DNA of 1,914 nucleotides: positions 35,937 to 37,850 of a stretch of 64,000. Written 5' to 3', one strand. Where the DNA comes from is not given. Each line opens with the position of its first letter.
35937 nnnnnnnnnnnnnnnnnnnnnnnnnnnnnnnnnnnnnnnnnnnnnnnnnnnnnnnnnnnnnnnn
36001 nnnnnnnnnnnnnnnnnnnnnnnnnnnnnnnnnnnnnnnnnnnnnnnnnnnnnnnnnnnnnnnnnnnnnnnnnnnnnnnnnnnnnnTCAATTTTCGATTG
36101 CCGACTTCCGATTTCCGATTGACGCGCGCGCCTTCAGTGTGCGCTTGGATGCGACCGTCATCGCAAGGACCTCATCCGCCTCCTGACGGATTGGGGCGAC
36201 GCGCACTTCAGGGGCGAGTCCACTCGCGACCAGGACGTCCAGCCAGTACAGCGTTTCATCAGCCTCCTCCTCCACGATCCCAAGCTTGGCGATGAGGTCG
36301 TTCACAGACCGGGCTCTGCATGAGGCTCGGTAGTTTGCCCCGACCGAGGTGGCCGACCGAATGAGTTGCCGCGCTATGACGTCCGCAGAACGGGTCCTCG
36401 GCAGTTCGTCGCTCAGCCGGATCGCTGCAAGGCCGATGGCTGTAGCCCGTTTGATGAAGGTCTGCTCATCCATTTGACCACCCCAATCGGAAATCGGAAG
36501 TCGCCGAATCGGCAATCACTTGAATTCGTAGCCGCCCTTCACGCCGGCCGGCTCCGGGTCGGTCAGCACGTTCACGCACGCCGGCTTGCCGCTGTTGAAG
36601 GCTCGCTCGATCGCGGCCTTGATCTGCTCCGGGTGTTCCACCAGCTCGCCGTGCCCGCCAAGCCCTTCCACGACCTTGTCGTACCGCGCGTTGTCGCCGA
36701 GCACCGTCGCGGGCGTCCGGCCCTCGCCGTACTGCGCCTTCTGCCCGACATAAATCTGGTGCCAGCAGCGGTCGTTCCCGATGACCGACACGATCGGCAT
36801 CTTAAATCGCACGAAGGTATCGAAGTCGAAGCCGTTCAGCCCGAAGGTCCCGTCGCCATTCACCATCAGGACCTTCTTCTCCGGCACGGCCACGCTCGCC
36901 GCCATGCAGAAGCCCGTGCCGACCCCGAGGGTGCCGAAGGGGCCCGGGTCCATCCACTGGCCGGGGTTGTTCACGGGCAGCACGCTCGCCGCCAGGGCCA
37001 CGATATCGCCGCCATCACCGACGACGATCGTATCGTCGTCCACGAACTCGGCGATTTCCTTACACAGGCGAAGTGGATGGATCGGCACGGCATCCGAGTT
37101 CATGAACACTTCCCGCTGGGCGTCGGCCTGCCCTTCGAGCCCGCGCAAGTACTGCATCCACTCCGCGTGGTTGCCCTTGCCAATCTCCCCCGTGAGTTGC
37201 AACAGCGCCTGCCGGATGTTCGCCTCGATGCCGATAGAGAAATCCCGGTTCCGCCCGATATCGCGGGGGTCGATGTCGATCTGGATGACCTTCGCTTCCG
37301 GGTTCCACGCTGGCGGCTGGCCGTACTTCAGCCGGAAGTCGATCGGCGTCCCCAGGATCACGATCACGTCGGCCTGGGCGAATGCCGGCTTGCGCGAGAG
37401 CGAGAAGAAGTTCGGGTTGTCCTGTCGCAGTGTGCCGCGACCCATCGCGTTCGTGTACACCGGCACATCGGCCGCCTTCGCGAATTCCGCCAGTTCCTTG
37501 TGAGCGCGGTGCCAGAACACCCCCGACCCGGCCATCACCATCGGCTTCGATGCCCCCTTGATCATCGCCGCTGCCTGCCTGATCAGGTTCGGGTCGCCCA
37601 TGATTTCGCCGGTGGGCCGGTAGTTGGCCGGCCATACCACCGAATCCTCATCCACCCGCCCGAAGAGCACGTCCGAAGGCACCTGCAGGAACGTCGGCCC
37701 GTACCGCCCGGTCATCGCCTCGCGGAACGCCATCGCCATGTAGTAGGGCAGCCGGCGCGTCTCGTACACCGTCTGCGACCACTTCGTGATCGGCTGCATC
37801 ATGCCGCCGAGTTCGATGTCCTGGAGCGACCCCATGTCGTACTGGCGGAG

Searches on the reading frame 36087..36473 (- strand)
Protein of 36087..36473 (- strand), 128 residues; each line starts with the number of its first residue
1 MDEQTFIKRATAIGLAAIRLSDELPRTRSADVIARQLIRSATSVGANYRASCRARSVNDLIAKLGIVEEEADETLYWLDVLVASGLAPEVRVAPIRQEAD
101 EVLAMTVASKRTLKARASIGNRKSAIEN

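Call 13: search_protein_families(library=pfam, proteins=[window:36087-36473:-], max_evalue=0.01)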
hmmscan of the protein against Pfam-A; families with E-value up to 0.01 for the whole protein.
window:36087-36473:- (128 aa): 1 family
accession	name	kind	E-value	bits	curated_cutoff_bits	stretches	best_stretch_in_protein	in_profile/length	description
PF05635.17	23S_rRNA_IVP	-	1.6e-14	54.4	33.8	1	6-106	5-104/106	23S rRNA-intervening sequence protein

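Call 47: find_homologous_proteins(query=window:36087-36473:-, max_evalue=0.00001)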
Query window:36087-36473:- (128 aa): 7981 proteins with E <= 0.00001 among 8000 candidates; the best 120 are listed.
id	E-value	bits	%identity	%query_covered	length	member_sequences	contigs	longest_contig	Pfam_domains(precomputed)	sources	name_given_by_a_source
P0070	4.2e-71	254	100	100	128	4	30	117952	PF05635.18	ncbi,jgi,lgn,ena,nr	ncbi:MAG TPA: four helix bundle protein [Tepidiformaceae bacterium]|nr:four helix bundle protein [Te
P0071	8.5e-59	214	84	100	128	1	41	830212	PF05635.18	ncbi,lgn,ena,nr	ncbi:MAG: four helix bundle protein [Chloroflexi bacterium]|nr:four helix bundle protein [Chloroflex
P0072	1.5e-58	214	84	100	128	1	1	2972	PF05635.18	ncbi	-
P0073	2.4e-58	213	83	100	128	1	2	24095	PF05635.18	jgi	-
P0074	7.5e-58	211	82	98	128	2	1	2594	PF05635.18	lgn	-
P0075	9.7e-58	211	83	100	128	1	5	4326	PF05635.18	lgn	-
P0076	8.1e-42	160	68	92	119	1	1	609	PF05635.18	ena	-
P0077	6.4e-40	154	64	100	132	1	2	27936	PF05635.18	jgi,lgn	jgi:four helix bundle protein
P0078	8.4e-40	153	63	98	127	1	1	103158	PF05635.18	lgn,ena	-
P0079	8.9e-40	153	64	91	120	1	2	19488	PF05635.18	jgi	jgi:four helix bundle protein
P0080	1.7e-39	152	62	100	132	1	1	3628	PF05635.18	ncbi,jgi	jgi:four helix bundle protein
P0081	1.9e-39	152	61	100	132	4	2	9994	PF05635.18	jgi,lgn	jgi:four helix bundle protein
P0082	3.8e-39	151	63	100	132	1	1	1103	PF05635.18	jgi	jgi:four helix bundle protein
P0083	4.4e-39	151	62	97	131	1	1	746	PF05635.18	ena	-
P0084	5.0e-39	151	60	97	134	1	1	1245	PF05635.18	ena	-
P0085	5.8e-39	151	64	93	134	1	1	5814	PF05635.18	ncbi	-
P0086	7.3e-39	150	60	100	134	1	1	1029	PF05635.18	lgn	-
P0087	8.0e-39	150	66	91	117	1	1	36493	PF05635.18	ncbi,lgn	-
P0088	1.0e-38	150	62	100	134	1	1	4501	PF05635.18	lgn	-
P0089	1.4e-38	149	62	100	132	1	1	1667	PF05635.18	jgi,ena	-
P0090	1.5e-38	149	64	92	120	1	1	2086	PF05635.18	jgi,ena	-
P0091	2.1e-38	149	63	91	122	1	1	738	PF05635.18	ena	-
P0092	2.2e-38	149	64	91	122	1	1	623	PF05635.18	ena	-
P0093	3.2e-38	148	59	100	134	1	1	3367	PF05635.18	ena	-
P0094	3.7e-38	148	61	91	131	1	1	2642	PF05635.18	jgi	jgi:four helix bundle protein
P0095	4.1e-38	148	62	100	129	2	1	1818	PF05635.18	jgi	jgi:four helix bundle protein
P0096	4.3e-38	148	59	100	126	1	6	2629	PF05635.18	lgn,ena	-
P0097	5.3e-38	148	62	100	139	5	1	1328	PF05635.18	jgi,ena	-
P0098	1.2e-37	146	59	100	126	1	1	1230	PF05635.18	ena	-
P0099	1.3e-37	146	64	91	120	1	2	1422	PF05635.18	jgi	jgi:four helix bundle protein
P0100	1.4e-37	146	63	91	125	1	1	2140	PF05635.18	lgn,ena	-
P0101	1.4e-37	146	60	100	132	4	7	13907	PF05635.18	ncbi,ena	-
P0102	1.5e-37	146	63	91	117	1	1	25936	PF05635.18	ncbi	-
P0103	1.6e-37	146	61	91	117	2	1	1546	PF05635.18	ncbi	-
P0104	1.8e-37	146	64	91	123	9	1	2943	PF05635.18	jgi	jgi:four helix bundle protein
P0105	1.8e-37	146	62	100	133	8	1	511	PF05635.18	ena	-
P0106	1.9e-37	146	61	95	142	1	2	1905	PF05635.18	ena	-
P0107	2.1e-37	146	58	100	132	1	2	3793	PF05635.18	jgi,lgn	-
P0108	2.8e-37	145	58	100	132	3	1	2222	PF05635.18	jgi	jgi:four helix bundle protein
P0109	2.8e-37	145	62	91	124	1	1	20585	PF05635.18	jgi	jgi:four helix bundle protein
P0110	2.9e-37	145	57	100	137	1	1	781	PF05635.18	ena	-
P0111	2.9e-37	145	63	89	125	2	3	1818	PF05635.18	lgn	-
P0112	3.2e-37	145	62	91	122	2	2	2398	PF05635.18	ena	-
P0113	3.3e-37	145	58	100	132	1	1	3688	PF05635.18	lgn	-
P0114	3.4e-37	145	62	91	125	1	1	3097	PF05635.18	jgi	-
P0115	3.5e-37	145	59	98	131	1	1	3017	PF05635.18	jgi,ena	-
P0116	3.8e-37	145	62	100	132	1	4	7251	PF05635.18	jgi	jgi:four helix bundle protein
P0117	5.5e-37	144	64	91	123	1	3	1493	PF05635.18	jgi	jgi:four helix bundle protein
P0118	5.7e-37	144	59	100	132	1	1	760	PF05635.18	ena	-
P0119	5.7e-37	144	59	92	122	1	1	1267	PF05635.18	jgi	jgi:four helix bundle protein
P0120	5.7e-37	144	59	98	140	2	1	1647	PF05635.18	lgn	-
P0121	5.9e-37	144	59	91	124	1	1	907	PF05635.18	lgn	-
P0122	6.5e-37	144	58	98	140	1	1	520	PF05635.18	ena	-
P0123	6.6e-37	144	58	97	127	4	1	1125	PF05635.18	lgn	-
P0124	6.9e-37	144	62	92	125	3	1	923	PF05635.18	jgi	-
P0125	7.3e-37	144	58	100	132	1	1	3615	PF05635.18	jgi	-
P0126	8.0e-37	144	58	100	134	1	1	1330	PF05635.18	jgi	jgi:four helix bundle protein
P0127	9.2e-37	144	62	91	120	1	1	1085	PF05635.18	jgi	-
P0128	9.3e-37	144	60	91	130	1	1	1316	PF05635.18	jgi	jgi:four helix bundle protein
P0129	9.6e-37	144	61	95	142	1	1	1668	PF05635.18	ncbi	-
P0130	1.4e-36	143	64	91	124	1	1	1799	PF05635.18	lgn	-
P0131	1.5e-36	143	61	94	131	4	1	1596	PF05635.18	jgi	jgi:four helix bundle protein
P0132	1.5e-36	143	58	97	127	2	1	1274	PF05635.18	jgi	-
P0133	1.8e-36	143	63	91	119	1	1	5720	PF05635.18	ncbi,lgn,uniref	ncbi:MAG: four helix bundle protein [Nostoc sp.]|uniref:four helix bundle protein n=1 Tax=Nostoc sp.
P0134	1.8e-36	143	62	91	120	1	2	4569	PF05635.18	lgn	-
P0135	1.9e-36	143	62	93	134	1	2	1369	PF05635.18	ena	-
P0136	1.9e-36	143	57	100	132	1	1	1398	PF05635.18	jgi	jgi:four helix bundle protein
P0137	2.0e-36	143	59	92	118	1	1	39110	PF05635.18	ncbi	-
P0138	2.3e-36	142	61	95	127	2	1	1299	PF05635.18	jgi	jgi:four helix bundle protein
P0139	2.3e-36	142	58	98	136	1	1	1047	PF05635.18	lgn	-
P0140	2.5e-36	142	57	97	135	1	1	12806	PF05635.18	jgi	jgi:four helix bundle protein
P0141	2.9e-36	142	59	100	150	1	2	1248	PF05635.18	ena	-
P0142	2.9e-36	142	59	97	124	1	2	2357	PF05635.18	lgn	-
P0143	2.9e-36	142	62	91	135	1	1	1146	PF05635.18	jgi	-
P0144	3.1e-36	142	61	91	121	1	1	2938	PF05635.18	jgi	jgi:four helix bundle protein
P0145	3.6e-36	142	59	91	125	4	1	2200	PF05635.18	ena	-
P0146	3.6e-36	142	63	91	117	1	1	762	PF05635.18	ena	-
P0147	3.8e-36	142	58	91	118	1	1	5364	PF05635.18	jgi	jgi:four helix bundle protein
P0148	3.9e-36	142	59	97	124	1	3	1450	PF05635.18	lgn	-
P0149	4.0e-36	142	59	100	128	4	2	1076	PF05635.18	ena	-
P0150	4.1e-36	142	58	100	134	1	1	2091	PF05635.18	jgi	jgi:four helix bundle protein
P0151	4.3e-36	141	61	98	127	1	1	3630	PF05635.18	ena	-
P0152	4.4e-36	141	57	100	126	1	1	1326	PF05635.18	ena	-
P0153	4.5e-36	141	65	91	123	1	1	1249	PF05635.18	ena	-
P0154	4.6e-36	141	58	100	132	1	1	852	PF05635.18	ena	-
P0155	4.7e-36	141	58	100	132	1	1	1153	PF05635.18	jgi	jgi:four helix bundle protein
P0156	4.7e-36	141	63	89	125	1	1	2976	PF05635.18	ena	-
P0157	4.7e-36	141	58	100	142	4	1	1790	PF05635.18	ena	-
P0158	4.7e-36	141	63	91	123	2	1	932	PF05635.18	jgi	jgi:four helix bundle protein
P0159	5.3e-36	141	59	92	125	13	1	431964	PF05635.18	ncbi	ncbi:MAG: four helix bundle protein [Chloroflexota bacterium]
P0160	5.6e-36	141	56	98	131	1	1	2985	PF05635.18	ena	-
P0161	5.7e-36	141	57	98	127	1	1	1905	PF05635.18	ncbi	-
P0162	5.7e-36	141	59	100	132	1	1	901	PF05635.18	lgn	-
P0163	5.7e-36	141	58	100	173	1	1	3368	PF05635.18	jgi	jgi:four helix bundle protein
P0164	6.0e-36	141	59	97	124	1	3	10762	PF05635.18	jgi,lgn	jgi:four helix bundle protein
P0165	6.3e-36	141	58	98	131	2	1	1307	PF05635.18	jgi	jgi:four helix bundle protein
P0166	6.4e-36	141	62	91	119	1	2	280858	PF05635.18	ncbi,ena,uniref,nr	ncbi:four helix bundle protein [Nostoc sp. JL33]|uniref:four helix bundle protein n=1 Tax=Nostoc sp.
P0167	6.6e-36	141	60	92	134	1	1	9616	PF05635.18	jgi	jgi:four helix bundle protein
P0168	6.6e-36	141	57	91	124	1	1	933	PF05635.18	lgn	-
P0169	6.6e-36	141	61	90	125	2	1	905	PF05635.18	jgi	jgi:four helix bundle protein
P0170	6.7e-36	141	61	90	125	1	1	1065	PF05635.18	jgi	jgi:four helix bundle protein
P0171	7.3e-36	141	61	92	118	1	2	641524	PF05635.18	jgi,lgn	jgi:four helix bundle protein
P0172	7.3e-36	141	60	92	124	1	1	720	PF05635.18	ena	-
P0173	8.1e-36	141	60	97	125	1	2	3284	PF05635.18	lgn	-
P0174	8.1e-36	141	62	91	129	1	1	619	PF05635.18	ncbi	-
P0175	8.3e-36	141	63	90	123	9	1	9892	PF05635.18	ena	-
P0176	9.1e-36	140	55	100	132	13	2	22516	PF05635.18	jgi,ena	-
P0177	9.1e-36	140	59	95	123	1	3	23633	PF05635.18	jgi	jgi:four helix bundle protein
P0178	9.6e-36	140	58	92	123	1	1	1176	PF05635.18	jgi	jgi:four helix bundle protein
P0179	9.7e-36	140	57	97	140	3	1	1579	PF05635.18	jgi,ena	jgi:four helix bundle protein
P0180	1.1e-35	140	55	100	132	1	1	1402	PF05635.18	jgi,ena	-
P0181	1.1e-35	140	58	97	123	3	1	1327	PF05635.18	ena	-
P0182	1.2e-35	140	59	97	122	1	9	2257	PF05635.18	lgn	-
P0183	1.2e-35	140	57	91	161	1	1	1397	PF05635.18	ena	-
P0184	1.2e-35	140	54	100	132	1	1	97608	PF05635.18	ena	-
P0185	1.2e-35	140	57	93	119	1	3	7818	PF05635.18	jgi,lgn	jgi:four helix bundle protein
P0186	1.2e-35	140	61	91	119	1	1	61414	PF05635.18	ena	-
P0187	1.3e-35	140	59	100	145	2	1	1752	PF05635.18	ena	-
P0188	1.3e-35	140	62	91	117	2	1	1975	PF05635.18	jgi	jgi:four helix bundle protein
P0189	1.3e-35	140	61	96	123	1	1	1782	PF05635.18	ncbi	-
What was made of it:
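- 36087..36473 (-): Second cassette, four-helix-bundle ORF (128 aa). The tail .............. is encoded by the 3' arm. The stop lies 2 nt before the ATG of the downstream gene. PF05635 E=1.6e-14 (call 13); more than 7900 homologues (call 47)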

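Call 50: find_related_loci(query=A1, collection=metagenome_contigs, flank=3000)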
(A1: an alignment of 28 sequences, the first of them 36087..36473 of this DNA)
Query A1 (128 aa) in metagenome_contigs; peptide patterns used: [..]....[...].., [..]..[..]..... (x = any residue, [..] = any of these).
600 stretches matched a pattern (row limit reached: there are more); 552 encode a relative of the query (tblastn E <= 1e-3); the best 80 are kept; 80 distinct loci.
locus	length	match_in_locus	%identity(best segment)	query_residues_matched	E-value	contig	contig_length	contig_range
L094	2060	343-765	52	1-128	5e-45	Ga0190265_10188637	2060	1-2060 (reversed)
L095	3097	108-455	62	1-116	2e-44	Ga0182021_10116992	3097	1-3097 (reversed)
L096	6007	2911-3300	56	1-128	3e-44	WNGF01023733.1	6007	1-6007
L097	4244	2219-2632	52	1-128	6e-44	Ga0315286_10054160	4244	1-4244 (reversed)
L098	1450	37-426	56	1-128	7e-45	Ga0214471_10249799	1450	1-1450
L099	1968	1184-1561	57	1-126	1e-43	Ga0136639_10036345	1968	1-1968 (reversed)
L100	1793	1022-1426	53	1-126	2e-43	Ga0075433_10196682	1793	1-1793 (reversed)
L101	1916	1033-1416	54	1-128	1e-42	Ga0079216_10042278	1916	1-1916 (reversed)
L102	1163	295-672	57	1-125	3e-44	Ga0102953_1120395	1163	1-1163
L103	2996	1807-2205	54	1-128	2e-42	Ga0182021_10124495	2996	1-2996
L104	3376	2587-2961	54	1-125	3e-42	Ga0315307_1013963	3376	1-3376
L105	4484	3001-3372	56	1-128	1e-41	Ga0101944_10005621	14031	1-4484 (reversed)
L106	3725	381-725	57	1-115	7e-41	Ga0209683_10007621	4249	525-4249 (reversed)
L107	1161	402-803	49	1-123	2e-42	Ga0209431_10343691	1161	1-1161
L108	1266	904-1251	55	1-116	5e-42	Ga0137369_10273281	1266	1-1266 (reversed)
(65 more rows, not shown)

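Call 63: find_encoding_contigs(protein=P0071, flank=3500, max_places=3)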
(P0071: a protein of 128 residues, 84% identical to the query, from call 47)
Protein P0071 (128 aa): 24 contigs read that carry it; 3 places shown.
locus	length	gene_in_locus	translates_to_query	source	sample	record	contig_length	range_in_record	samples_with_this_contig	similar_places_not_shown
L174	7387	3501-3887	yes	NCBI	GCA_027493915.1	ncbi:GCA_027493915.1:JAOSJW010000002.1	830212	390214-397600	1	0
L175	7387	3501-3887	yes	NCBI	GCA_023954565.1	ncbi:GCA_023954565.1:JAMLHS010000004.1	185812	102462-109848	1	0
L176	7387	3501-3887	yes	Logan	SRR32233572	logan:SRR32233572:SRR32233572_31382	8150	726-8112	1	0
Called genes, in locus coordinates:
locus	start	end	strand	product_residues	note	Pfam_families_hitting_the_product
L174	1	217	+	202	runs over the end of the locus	-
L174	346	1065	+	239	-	-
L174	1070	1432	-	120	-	PF02452:PemK_toxin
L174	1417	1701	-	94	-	-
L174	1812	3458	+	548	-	PF02776:TPP_enzyme_N, PF00205:TPP_enzyme_M, PF02775:TPP_enzyme_C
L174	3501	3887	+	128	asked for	PF05635:23S_rRNA_IVP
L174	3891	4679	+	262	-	PF00378:ECH_1, PF16113:ECH_2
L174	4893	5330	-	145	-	PF00571:CBS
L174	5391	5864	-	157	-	PF00583:Acetyltransf_1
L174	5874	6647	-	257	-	PF13489:Methyltransf_23, PF01728:FtsJ (faint), PF07021:MetW (faint), PF13847:Methyltransf_31, PF08241:Methyltransf_11, PF08242:Methyltransf_12, PF13649:Methyltransf_25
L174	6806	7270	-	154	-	PF02515:CoA_transf_3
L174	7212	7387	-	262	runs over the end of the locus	PF02515:CoA_transf_3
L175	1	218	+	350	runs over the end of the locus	PF00005:ABC_tran, PF13304:AAA_21 (faint)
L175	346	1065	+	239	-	-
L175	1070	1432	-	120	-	PF02452:PemK_toxin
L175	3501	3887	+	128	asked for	PF05635:23S_rRNA_IVP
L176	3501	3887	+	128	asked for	PF05635:23S_rRNA_IVP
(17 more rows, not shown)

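Call 64: find_encoding_contigs(protein=P0078, flank=3500, max_places=2)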
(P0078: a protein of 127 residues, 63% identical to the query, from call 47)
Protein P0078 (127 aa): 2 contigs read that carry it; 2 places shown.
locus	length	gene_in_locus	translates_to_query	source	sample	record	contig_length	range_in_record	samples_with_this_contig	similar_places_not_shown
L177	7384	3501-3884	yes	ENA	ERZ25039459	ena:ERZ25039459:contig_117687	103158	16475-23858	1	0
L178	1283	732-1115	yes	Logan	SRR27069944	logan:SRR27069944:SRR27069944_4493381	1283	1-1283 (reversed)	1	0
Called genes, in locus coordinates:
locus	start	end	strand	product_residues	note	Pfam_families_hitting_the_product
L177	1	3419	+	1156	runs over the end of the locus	-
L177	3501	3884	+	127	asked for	PF05635:23S_rRNA_IVP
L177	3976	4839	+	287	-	PF07136:DUF1385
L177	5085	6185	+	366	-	PF02615:Ldh_2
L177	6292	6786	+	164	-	PF05635:23S_rRNA_IVP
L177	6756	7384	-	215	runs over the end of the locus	-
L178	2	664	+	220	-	?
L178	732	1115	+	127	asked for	PF05635:23S_rRNA_IVP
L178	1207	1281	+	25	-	?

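Call 81: search_protein_families(library=padloc, proteins=[window:36087-36473:-], max_evalue=0.01)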
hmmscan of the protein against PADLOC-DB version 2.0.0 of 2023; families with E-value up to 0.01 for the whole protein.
window:36087-36473:- (128 aa): 0 families
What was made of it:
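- Tried and rejected: Defence-system membership: no PADLOC hit (call 81).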

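Call 82: search_protein_families(library=phrogs, proteins=[window:36087-36473:-], max_evalue=0.001)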
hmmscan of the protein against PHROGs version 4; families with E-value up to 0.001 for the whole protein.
window:36087-36473:- (128 aa): 0 families

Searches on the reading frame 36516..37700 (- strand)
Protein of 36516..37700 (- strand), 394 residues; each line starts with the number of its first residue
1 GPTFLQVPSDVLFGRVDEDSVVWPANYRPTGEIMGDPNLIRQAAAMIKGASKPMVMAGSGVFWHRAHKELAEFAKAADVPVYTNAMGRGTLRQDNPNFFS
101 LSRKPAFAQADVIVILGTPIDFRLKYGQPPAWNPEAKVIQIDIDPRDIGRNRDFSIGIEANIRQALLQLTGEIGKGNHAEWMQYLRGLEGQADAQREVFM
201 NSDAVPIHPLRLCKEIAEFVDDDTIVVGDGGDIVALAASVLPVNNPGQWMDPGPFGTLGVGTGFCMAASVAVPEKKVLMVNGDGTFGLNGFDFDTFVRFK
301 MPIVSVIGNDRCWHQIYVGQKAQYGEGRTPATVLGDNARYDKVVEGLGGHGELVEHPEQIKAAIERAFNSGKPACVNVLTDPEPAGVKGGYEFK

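Call 13: search_protein_families(library=pfam, proteins=[window:36516-37700:-], max_evalue=0.01)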
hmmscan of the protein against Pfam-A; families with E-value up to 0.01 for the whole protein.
window:36516-37700:- (394 aa): 2 families
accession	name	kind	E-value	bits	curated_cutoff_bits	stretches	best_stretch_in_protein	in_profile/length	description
PF00205.28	TPP_enzyme_M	-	1.8e-31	109.1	30.4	1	40-169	1-137/137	Thiamine pyrophosphate enzyme, central domain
PF02775.26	TPP_enzyme_C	-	6e-28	98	21.9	1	229-378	1-151/151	Thiamine pyrophosphate enzyme, C-terminal TPP binding domain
